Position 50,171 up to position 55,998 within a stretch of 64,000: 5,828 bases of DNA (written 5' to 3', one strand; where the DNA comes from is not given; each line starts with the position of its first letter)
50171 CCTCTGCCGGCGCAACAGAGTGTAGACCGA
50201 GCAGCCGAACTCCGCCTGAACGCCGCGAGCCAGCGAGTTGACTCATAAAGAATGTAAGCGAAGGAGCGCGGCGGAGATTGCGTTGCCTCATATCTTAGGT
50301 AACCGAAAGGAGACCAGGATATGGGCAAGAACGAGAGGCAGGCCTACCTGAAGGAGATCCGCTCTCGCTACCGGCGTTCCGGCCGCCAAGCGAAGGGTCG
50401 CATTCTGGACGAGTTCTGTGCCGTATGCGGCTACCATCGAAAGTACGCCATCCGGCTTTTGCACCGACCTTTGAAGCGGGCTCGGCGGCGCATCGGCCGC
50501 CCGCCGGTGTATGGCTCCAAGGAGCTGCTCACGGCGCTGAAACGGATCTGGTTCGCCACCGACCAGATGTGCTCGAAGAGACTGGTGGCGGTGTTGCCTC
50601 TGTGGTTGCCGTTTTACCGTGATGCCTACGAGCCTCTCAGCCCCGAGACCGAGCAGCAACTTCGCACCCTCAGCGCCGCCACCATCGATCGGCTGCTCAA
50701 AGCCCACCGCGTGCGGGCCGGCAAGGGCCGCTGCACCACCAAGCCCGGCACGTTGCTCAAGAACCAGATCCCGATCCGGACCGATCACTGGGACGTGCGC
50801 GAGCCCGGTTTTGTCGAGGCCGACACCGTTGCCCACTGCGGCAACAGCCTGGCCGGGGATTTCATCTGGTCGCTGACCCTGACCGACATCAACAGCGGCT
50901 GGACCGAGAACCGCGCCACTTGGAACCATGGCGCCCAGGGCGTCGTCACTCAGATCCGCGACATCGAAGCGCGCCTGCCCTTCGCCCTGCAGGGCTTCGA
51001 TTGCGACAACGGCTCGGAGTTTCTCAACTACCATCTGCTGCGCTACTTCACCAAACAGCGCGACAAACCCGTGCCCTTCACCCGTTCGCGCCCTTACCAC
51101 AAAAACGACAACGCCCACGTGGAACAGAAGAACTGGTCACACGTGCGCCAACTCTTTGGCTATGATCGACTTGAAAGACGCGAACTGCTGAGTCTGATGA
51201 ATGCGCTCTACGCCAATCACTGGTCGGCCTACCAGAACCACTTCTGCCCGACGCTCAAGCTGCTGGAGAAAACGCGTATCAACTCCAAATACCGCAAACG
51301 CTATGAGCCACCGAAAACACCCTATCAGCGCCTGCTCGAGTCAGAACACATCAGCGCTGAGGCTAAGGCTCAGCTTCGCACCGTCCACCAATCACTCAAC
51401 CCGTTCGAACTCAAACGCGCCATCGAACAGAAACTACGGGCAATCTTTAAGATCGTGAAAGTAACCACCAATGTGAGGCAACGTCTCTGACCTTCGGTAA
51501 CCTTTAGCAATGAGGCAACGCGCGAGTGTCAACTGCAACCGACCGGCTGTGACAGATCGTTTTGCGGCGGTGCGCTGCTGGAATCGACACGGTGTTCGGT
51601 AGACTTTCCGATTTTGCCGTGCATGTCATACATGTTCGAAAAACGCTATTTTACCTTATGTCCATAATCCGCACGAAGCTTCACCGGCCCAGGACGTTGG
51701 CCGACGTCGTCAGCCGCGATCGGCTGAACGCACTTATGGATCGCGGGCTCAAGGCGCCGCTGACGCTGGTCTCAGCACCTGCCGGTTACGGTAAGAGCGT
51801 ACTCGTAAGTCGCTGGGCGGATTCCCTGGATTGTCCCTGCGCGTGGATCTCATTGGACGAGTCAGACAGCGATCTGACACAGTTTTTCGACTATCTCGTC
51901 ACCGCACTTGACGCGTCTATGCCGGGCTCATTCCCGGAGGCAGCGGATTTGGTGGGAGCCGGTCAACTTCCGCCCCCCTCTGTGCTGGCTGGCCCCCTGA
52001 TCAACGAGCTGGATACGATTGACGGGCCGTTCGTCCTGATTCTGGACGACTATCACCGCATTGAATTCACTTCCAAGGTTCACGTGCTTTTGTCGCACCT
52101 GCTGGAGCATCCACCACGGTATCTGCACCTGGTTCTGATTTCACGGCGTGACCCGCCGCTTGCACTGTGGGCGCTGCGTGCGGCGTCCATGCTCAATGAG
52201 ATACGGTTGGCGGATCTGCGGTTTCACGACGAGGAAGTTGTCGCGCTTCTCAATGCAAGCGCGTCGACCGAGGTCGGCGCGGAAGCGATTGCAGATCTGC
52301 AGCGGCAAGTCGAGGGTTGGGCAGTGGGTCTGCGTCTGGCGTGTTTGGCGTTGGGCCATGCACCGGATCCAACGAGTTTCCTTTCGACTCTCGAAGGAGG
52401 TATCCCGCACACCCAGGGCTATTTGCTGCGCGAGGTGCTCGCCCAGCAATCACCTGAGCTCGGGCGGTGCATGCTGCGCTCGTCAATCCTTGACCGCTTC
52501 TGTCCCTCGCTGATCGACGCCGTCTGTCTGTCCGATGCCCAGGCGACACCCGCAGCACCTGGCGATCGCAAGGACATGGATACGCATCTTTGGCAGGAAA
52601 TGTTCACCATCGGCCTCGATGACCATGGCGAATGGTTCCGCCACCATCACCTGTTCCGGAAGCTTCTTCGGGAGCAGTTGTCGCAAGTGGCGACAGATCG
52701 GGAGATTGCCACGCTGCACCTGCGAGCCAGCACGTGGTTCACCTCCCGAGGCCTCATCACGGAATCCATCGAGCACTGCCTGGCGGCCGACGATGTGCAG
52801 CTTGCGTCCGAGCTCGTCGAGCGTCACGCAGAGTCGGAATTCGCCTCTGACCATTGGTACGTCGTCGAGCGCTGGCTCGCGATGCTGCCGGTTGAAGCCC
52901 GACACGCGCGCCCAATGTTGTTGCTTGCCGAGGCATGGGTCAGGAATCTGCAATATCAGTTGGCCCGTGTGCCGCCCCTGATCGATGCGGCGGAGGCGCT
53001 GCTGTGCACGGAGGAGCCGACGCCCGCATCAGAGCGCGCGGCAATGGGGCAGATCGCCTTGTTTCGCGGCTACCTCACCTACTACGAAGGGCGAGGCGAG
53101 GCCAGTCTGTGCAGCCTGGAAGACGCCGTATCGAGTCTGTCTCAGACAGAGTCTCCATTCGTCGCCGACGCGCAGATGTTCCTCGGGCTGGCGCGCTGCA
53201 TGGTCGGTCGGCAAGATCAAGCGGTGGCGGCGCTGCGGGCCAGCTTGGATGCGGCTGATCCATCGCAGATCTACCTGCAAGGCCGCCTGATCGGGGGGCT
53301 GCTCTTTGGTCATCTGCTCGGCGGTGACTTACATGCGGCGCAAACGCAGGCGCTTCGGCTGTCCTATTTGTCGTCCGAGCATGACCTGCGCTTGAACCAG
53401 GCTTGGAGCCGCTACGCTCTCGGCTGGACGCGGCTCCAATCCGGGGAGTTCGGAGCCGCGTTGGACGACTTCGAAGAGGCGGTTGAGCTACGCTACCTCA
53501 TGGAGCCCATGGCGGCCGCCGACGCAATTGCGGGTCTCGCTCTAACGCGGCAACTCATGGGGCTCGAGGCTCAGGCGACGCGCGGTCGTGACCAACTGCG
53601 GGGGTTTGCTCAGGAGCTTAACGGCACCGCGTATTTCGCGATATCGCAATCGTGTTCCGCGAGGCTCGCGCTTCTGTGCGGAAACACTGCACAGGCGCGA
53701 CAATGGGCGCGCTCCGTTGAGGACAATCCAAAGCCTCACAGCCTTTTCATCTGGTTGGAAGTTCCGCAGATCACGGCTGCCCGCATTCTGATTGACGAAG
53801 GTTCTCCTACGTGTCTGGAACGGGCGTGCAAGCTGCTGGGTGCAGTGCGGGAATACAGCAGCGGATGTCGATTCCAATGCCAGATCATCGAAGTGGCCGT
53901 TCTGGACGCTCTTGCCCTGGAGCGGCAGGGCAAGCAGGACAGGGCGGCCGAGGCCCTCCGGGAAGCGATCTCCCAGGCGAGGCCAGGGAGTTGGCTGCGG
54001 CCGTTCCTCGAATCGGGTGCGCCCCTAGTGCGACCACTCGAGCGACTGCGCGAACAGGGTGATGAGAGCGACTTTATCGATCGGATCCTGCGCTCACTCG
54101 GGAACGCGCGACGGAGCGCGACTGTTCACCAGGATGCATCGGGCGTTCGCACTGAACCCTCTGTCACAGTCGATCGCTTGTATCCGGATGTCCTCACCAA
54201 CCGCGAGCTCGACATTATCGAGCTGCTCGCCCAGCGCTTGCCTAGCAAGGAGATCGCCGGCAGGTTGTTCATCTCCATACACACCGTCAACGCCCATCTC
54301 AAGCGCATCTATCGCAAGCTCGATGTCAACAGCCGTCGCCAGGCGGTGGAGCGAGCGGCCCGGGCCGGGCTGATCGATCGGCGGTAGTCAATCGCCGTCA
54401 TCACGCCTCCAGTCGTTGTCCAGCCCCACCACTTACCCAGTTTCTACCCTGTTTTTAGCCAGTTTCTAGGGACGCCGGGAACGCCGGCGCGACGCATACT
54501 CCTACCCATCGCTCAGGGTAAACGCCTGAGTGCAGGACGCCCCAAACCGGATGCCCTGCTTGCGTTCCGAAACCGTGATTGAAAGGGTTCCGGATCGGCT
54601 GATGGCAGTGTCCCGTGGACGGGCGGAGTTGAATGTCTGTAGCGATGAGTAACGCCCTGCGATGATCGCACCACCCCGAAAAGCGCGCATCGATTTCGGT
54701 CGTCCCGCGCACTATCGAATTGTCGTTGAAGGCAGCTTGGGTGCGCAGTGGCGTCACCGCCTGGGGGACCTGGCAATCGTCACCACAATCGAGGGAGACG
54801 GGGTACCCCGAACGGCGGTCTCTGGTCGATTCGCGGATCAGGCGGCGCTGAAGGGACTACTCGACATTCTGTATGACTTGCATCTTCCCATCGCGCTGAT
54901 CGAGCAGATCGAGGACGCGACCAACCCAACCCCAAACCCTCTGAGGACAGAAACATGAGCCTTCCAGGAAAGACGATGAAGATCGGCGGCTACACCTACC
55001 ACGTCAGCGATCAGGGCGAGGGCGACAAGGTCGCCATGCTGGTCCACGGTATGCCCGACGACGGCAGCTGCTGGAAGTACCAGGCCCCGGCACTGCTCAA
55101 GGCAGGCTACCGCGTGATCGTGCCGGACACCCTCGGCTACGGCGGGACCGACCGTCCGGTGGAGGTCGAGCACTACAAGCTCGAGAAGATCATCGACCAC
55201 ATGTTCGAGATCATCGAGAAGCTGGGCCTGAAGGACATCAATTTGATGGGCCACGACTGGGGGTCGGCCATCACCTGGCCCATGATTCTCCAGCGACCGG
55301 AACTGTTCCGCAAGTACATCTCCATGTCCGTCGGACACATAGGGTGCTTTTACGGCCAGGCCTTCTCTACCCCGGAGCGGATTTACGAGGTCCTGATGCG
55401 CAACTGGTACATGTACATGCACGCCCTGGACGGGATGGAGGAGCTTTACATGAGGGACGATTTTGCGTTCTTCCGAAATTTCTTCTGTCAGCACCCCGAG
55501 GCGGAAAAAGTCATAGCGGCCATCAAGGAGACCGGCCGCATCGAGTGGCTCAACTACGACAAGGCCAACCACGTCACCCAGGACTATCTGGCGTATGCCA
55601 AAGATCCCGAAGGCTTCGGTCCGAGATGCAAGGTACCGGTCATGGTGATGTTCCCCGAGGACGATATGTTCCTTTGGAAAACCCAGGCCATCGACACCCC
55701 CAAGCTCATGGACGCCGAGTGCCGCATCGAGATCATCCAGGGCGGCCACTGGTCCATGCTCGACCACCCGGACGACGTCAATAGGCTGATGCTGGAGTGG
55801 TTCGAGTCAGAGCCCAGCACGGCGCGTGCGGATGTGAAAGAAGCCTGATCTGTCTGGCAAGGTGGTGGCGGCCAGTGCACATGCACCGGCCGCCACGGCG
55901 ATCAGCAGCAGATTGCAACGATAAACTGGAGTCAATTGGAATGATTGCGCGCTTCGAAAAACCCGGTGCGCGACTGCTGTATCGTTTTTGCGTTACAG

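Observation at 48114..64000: Accessory region built as an array of same-orientation oriIS-bounded units inside a disrupted sulfatase gene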

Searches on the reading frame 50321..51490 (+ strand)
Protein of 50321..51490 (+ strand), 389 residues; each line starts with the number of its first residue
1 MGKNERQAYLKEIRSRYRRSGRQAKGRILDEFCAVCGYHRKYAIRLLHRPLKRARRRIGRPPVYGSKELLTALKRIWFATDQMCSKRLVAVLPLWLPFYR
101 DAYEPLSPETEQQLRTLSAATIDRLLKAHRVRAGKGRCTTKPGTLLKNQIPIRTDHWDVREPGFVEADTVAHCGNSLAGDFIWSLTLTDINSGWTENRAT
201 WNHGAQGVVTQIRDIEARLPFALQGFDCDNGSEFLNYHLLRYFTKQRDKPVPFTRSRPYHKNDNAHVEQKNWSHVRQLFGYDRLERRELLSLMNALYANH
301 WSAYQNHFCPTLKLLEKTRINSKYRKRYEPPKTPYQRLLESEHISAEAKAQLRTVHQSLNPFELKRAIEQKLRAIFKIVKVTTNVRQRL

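Call 7: search_protein_families(library=pfam, proteins=[window:50321-51490:+], max_evalue=0.01)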
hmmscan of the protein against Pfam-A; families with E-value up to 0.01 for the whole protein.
window:50321-51490:+ (389 aa): 1 family
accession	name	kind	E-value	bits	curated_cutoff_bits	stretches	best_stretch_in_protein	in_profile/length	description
PF00665.32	rve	-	0.0007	20.3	32.6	1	161-241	4-82/102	Integrase core domain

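Call 13: search_protein_families(library=ncbifam, proteins=[window:50321-51490:+], max_evalue=0.001)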
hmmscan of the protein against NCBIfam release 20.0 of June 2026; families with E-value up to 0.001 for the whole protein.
window:50321-51490:+ (389 aa): 1 family
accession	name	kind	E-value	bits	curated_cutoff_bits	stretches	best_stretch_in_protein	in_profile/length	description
NF033577.2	transpos_IS481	equivalog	2.1e-05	24.2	224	1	106-273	82-238/284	IS481 family transposase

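Call 30: search_dna_similar(query=window:50321-51490:+, collection=plasmids, mode=protein, max_rows=10)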
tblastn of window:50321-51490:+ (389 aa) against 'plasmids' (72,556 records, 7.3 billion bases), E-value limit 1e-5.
Records with a match: 278; places in all: 468; records where one place covers at least 80% of the query: 172.
Best place of each record, by identity: <60% 278.
By first word of the organism name: Bradyrhizobium 64; Sinorhizobium 52; Rhizobium 46; Rhodococcus 15; Mesorhizobium 9; Enterobacter 9; Leptospira 8; Mycobacterium 7; Ensifer 7; Mycetohabitans 6; and 33 more.
By predicted mobility (MOB-suite, as given by PLSDB): conjugative 133; non-mobilizable 92; mobilizable 53.
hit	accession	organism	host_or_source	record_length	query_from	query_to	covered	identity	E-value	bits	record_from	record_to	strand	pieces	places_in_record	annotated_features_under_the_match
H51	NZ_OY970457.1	Mycobacterium riyadhense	-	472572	4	378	96%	43.2%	4e-81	278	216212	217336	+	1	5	DDE-type integrase/transposase/recombinase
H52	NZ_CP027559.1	Rhodococcus rhodochrous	mixed culture,sewage tank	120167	1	369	95%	43.3%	2e-83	284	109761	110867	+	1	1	IS256 family transposase | transposase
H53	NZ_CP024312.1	Rhizobium sp. NXC24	Phaseolus vulgaris,cell culture,plant ...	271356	6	375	95%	41.5%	3e-73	255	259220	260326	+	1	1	ISNCY family transposase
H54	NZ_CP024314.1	Rhizobium sp. NXC24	Phaseolus vulgaris,cell culture,plant ...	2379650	6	375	95%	41.5%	5e-73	254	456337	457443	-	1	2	record has no annotation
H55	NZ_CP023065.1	Sinorhizobium sp. CCBAU 05631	G.max,nodule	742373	6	375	95%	41.5%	6e-69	243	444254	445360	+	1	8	ISNCY family transposase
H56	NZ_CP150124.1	Bradyrhizobium ottawaense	-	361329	16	378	93%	42.1%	2e-68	241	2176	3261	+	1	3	ISNCY-like element ISBj12 family transposase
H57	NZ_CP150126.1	Bradyrhizobium ottawaense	Glycine max cv. AC Orford,cell ...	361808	16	378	93%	42.1%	2e-68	241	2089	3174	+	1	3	ISNCY-like element ISBj12 family transposase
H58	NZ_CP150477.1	Bradyrhizobium ottawaense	Glycine max cv. AC Orford,cell culture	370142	16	378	93%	42.1%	2e-68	241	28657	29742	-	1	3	ISNCY-like element ISBj12 family transposase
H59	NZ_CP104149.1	Sinorhizobium medicae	Trigonella foenum-graecum,cell culture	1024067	6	375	95%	41.2%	3e-73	255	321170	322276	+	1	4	record has no annotation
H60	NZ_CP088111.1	Sinorhizobium medicae WSM1115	cell culture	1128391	6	375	95%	41.2%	3e-73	255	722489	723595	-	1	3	record has no annotation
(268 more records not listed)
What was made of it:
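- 50234..51527 (+): ISNCY/ISBj12-like insertion sequence (transposase 50321-51490). No target duplication here. tblastn to annotated ISNCY elements (call 30).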

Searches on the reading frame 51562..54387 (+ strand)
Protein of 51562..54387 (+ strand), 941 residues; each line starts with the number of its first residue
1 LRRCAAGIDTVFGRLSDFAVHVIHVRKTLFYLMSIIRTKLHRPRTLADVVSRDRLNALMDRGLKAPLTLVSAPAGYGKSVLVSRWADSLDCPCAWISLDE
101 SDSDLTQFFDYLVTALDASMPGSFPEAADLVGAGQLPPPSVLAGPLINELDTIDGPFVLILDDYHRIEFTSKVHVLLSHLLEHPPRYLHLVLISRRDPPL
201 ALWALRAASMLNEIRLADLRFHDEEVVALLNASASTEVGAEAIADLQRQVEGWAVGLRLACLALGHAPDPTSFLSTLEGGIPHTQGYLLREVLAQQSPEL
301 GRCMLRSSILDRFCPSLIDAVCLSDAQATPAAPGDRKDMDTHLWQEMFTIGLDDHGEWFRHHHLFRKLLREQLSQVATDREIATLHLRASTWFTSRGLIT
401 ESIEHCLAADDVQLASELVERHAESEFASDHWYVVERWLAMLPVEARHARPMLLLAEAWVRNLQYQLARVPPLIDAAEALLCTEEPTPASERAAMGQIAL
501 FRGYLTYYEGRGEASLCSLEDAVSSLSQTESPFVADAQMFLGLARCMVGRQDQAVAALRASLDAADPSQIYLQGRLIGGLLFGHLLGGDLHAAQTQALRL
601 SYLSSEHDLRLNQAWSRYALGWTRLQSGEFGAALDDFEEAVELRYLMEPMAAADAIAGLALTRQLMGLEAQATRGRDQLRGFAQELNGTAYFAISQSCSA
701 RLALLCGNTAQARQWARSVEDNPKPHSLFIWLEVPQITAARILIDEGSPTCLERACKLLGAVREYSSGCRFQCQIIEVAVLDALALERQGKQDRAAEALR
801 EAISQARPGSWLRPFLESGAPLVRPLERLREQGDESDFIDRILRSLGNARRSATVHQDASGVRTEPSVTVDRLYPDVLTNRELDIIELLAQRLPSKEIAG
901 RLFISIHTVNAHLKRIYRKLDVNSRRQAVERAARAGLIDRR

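Call 7: search_protein_families(library=pfam, proteins=[window:51562-54387:+], max_evalue=0.01)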
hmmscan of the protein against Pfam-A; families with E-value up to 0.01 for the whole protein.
window:51562-54387:+ (941 aa): 12 families
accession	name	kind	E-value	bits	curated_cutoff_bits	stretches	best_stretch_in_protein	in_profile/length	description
PF17874.7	TPR_MalT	-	1e-23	84.6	45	1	496-832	1-336/336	MalT-like TPR region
PF00196.25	GerE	-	1e-16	60.7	23.5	1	876-931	1-56/57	Bacterial regulatory proteins, luxR family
PF13191.12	AAA_16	-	1.5e-06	29.3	32.6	1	53-193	10-167/167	AAA ATPase domain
PF00515.34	TPR_1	-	5e-05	23.4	27.8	0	615-643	2-30/34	Tetratricopeptide repeat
PF07719.23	TPR_2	-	0.00026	21.3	27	0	618-643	5-30/34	Tetratricopeptide repeat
PF13181.12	TPR_8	-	0.00038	20.8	25.7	0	617-644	4-31/34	Tetratricopeptide repeat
PF13401.12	AAA_22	-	0.00065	20.5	27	1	66-179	6-106/130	AAA domain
PF13424.12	TPR_12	-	0.0007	20.2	30.1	1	608-644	39-75/77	Tetratricopeptide repeat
PF13432.12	TPR_16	-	0.00082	20.2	32.7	0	618-664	1-44/65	Tetratricopeptide repeat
PF13412.12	HTH_24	-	0.0025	17.8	21.9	1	881-915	4-40/48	Winged helix-turn-helix DNA-binding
PF13384.12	HTH_23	-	0.0029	17.8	24.6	0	883-915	8-40/50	Homeodomain-like domain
PF08281.18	Sigma70_r4_2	-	0.0045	17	25.7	0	880-920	13-54/54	Sigma-70, region 4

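Call 13: search_protein_families(library=ncbifam, proteins=[window:51562-54387:+], max_evalue=0.001)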
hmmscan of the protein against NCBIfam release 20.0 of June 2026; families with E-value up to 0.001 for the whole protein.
window:51562-54387:+ (941 aa): 18 families
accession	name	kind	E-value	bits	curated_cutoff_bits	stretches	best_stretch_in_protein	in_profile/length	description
NF003420.0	PRK04841.1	equivalog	1.3e-101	341.1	537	2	35-566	2-522/903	HTH-type transcriptional regulator MalT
NF047785.1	respo_reg_MadR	equivalog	5.2e-13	48.8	300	1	867-938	138-209/209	MadR family response regulator transcription factor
TIGR03020.2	EpsA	equivalog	2.6e-10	40.3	170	1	875-933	188-246/247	XrtB/PEP-CTERM-associated transcriptional regulator EpsA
NF007505.1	PRK10100.1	equivalog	1.9e-09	37.5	250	1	877-932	144-199/204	biofilm master transcriptional regulator CsgD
NF007708.0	PRK10403.1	equivalog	2.5e-09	36.9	343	1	876-928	152-204/215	nitrate/nitrite response regulator protein NarP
NF007935.0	PRK10651.1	equivalog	4.7e-09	35.7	250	1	876-928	154-206/216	two-component system response regulator NarL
NF038181.1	reg_ATPase_IniR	equivalog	1.5e-08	33.5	750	1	853-927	742-816/827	isoniazid response ATPase/transcriptional regulator IniR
NF052366.1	photon_PedR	equivalog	1.6e-08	34.6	120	1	878-936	3-61/74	photosynthetic electron transport-dependent transcriptional regulator PedR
NF047403.1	TransRegVisR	equivalog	1.6e-07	31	300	1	876-938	157-219/220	transcriptional regulator VisR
TIGR03541.1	reg_near_HchA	equivalog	2.3e-07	30.6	215.6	1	876-937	170-231/232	PA1136 family autoinducer-binding transcriptional regulator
NF052445.1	RespRegMctR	equivalog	5.8e-07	29.1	300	1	876-929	143-196/205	two-component system response regulator MctR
NF041232.1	BagY_FevT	exception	7.9e-07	28.2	700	1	878-930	297-349/367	LuxR family transcriptional regulator BagY/FevT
NF007403.0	PRK09935.1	equivalog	8.2e-07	28.8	271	1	877-932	149-204/210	fimbria biosynthesis transcriptional regulator FimZ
NF011896.0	PRK15369.1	equivalog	2.6e-06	27.2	242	1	872-937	144-209/211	two component system response regulator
NF041830.1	RR_TF_ErdR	exception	7e-05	22.6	390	1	877-929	150-202/213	response regulator transcription factor ErdR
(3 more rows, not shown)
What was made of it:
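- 51658..58649 (+): Cargo block 1: MalT/LuxR regulator (51658-54387), 98-aa ORF (54662-54958), alpha/beta hydrolase (54976-55848), OprB porin (55941-57251) and DUF900 hydrolase (57333-58649). GC is host-like. Pfam and NCBIfam (calls 7, 13).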

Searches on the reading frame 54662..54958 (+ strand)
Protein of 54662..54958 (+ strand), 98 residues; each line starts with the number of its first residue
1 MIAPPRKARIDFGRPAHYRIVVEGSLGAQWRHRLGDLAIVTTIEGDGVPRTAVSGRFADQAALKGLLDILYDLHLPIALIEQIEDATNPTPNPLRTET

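Call 76: search_protein_families(library=pfam, proteins=[window:54662-54958:+], max_evalue=0.1)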
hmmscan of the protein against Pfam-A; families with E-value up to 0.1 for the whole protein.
window:54662-54958:+ (98 aa): 0 families

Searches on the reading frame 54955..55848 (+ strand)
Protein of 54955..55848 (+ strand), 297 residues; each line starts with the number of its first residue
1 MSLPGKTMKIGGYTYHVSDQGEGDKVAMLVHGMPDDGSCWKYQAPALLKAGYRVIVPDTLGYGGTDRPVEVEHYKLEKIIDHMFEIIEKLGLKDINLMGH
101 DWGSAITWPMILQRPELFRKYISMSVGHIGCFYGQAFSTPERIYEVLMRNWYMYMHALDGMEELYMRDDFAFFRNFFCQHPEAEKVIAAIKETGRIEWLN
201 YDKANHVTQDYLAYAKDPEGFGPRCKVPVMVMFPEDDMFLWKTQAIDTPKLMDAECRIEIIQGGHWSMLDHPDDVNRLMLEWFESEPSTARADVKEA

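Call 7: search_protein_families(library=pfam, proteins=[window:54955-55848:+], max_evalue=0.01)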
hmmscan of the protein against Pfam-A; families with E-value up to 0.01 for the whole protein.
window:54955-55848:+ (297 aa): 3 families
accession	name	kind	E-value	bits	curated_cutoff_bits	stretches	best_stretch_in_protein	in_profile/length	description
PF00561.26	Abhydrolase_1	-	7.7e-23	81.8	25.8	1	29-272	5-245/245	alpha/beta hydrolase fold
PF12697.13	Abhydrolase_6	-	5.9e-16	60.2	26.3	1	29-277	3-216/217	Alpha/beta hydrolase family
PF12146.15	Hydrolase_4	-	3.3e-06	27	27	1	24-124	4-107/239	Serine aminopeptidase, S33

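Call 11: find_encoding_contigs(protein=window:54955-55848:+, flank=10000, max_places=10)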
Protein window:54955-55848:+ (297 aa): no gene with exactly this product is on record in the collection.
